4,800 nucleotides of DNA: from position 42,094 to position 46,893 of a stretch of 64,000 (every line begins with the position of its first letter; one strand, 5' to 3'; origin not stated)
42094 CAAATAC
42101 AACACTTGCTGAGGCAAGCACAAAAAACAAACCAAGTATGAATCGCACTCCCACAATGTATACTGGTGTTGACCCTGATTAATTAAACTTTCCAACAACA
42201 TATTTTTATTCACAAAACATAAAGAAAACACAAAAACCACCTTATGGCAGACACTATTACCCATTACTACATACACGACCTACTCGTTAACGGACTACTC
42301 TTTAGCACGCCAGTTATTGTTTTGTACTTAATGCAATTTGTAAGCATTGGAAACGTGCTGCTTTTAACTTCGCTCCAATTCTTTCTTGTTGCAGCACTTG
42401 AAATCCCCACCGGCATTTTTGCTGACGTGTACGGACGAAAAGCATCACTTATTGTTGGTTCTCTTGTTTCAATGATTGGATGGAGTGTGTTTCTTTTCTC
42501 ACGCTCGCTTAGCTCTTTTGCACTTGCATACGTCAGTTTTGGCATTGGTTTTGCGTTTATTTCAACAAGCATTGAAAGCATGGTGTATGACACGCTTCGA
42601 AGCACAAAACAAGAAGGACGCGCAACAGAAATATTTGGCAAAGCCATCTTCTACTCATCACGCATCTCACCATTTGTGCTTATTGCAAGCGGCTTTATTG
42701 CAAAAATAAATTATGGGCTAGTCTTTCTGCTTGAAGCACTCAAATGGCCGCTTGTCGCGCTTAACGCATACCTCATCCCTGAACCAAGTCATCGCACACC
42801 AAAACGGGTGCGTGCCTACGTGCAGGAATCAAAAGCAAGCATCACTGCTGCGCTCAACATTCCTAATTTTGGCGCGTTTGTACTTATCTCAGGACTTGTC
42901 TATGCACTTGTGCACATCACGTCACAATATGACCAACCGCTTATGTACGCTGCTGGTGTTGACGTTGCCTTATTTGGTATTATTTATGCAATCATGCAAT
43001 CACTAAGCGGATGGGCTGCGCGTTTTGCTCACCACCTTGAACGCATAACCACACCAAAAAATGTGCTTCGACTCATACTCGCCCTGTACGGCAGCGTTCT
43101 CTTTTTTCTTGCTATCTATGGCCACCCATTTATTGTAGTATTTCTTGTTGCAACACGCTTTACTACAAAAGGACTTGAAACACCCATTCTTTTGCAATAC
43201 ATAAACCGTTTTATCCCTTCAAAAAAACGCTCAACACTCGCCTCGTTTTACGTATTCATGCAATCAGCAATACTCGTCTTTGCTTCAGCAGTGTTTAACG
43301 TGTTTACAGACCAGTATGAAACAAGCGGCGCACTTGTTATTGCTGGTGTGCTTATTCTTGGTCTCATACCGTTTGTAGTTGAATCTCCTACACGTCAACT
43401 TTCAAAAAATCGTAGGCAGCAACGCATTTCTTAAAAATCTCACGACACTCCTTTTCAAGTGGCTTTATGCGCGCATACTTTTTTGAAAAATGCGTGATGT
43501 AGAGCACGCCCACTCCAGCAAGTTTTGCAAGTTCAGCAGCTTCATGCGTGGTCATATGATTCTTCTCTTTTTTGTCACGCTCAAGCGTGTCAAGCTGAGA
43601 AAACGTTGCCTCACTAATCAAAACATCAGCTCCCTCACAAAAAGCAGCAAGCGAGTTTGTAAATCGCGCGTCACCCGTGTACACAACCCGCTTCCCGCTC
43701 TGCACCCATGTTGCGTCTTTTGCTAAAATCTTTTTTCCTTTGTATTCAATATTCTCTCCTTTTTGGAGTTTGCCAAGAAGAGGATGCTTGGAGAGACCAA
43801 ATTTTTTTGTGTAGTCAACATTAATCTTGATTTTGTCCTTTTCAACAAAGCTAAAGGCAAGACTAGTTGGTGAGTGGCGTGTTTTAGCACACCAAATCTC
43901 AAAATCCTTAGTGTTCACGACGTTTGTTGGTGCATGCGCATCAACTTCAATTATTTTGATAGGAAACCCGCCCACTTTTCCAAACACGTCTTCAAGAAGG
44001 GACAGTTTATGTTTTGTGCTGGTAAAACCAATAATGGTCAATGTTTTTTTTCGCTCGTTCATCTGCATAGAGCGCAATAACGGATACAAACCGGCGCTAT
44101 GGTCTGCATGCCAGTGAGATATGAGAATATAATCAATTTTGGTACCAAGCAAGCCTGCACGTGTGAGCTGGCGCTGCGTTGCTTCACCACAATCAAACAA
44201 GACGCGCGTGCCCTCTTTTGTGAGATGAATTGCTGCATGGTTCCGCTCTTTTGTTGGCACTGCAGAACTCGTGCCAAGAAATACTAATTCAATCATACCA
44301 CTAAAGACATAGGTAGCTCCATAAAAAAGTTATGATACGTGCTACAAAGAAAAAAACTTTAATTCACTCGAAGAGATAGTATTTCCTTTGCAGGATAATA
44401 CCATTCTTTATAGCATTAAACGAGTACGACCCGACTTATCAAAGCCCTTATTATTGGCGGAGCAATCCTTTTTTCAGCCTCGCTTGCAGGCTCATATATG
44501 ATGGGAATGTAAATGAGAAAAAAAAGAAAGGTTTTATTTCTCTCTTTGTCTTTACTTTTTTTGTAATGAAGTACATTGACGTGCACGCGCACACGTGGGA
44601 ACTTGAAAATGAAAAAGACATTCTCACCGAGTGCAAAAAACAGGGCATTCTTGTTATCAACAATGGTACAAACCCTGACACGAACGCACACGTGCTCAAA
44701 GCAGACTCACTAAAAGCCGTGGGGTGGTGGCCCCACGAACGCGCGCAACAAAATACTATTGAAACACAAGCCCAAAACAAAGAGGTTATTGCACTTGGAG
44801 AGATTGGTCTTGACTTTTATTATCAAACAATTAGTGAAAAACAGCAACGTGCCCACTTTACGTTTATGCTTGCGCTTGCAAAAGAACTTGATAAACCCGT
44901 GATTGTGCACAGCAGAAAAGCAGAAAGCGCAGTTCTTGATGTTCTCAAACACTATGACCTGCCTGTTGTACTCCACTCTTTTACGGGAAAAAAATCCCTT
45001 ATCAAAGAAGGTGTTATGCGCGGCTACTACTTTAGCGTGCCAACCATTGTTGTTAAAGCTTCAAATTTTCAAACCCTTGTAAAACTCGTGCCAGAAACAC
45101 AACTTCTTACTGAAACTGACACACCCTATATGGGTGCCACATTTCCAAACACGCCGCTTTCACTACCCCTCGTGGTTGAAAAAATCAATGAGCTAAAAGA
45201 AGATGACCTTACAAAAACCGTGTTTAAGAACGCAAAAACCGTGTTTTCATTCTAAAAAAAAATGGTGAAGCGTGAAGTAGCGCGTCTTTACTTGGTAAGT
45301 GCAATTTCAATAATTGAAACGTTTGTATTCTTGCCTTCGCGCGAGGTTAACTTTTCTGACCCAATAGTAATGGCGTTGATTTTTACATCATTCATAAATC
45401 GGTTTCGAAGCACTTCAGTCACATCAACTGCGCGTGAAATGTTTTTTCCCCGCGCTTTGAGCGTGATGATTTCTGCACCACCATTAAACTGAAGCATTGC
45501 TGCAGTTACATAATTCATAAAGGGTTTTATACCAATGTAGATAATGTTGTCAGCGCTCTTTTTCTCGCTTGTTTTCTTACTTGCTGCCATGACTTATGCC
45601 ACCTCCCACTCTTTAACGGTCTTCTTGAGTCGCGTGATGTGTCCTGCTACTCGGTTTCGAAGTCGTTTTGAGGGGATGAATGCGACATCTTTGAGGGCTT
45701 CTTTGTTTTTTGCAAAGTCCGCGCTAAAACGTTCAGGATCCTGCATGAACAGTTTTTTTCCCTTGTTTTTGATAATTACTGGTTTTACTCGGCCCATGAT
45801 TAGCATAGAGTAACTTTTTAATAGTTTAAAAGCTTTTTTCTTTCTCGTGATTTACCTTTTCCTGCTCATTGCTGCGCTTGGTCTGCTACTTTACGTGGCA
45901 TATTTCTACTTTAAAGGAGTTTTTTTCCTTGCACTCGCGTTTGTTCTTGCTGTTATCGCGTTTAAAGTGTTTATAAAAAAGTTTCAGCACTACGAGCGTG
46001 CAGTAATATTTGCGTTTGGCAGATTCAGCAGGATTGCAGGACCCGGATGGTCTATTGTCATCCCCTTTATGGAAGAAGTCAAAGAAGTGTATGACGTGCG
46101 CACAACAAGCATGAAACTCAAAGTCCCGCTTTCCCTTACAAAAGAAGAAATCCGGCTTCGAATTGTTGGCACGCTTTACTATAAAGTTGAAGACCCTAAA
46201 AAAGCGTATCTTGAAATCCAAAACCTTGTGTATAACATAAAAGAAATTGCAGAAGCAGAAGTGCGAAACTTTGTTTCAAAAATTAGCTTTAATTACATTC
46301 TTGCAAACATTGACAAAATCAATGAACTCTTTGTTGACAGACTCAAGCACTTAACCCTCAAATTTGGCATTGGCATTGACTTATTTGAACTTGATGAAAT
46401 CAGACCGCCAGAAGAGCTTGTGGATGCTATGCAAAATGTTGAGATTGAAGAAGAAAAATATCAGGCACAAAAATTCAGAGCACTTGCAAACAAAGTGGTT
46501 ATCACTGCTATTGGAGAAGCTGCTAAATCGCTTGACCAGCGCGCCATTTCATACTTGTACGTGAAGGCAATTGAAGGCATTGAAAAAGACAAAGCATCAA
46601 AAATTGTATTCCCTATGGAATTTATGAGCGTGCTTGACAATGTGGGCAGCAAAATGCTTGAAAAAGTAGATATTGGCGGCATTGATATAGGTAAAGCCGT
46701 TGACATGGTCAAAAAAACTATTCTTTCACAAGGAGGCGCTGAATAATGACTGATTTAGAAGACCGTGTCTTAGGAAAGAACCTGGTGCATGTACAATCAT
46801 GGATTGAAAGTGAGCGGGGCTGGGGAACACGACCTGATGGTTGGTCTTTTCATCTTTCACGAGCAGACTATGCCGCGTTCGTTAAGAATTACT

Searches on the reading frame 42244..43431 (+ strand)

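Call 84: search_protein_families(library=pfam, proteins=[window:42244-43431:+], max_evalue=0.001)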
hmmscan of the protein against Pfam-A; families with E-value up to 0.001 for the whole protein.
window:42244-43431:+ (396 aa): 1 family
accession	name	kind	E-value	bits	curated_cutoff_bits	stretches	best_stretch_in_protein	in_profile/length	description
PF07690.21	MFS_1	-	1.1e-16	61.1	33.4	2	22-259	14-262/347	Major Facilitator Superfamily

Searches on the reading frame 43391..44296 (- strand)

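Call 98: search_protein_families(library=pfam, proteins=[window:43391-44296:-], max_evalue=0.001)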
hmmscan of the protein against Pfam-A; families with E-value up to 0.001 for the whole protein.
window:43391-44296:- (302 aa): 5 families
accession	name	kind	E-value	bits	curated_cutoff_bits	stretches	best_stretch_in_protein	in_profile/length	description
PF12706.13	Lactamase_B_2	-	6.5e-19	68.8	27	2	30-143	1-114/200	Beta-lactamase superfamily domain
PF00753.33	Lactamase_B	-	5.3e-12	46.5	22.7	1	25-75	11-65/196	Metallo-beta-lactamase superfamily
PF23023.1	Anti-Pycsar_Apyc1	-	8e-08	32.5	50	1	4-71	5-71/250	Anti-Pycsar protein Apyc1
PF13691.12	Lactamase_B_4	-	2.1e-05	24.5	27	1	12-63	4-56/63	tRNase Z endonuclease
PF13483.12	Lactamase_B_3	-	0.00039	20.9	24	0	20-68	7-51/160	Beta-lactamase superfamily domain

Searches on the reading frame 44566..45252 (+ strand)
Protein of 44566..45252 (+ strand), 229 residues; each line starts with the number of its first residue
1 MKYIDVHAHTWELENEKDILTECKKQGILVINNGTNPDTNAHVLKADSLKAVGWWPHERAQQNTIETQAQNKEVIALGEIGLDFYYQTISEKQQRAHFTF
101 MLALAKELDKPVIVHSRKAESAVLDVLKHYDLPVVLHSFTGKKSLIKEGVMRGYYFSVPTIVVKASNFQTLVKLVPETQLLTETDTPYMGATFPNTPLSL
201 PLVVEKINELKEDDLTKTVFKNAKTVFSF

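Call 98: search_protein_families(library=pfam, proteins=[window:44566-45252:+], max_evalue=0.001)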
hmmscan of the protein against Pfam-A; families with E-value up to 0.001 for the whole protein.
window:44566-45252:+ (229 aa): 1 family
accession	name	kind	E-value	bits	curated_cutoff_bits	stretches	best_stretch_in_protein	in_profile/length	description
PF01026.27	TatD_DNase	-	7.4e-48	163.6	27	1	4-228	1-253/253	TatD related DNase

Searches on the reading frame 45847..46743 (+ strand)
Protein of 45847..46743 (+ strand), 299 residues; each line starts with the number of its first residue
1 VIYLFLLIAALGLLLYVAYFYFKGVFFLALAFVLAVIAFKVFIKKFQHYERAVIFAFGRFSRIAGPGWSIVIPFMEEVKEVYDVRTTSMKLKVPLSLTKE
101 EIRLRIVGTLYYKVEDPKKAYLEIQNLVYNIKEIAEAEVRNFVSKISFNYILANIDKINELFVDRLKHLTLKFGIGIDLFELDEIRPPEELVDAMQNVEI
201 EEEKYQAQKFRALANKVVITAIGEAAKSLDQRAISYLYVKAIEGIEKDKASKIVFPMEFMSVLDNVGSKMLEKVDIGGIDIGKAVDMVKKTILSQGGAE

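Call 98: search_protein_families(library=pfam, proteins=[window:45847-46743:+], max_evalue=0.001)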
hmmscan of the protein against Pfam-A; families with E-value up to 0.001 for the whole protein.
window:45847-46743:+ (299 aa): 1 family
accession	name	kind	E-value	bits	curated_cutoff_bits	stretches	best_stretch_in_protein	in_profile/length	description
PF01145.31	Band_7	-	1.2e-29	104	23.6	1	48-212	5-172/176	SPFH domain / Band 7 family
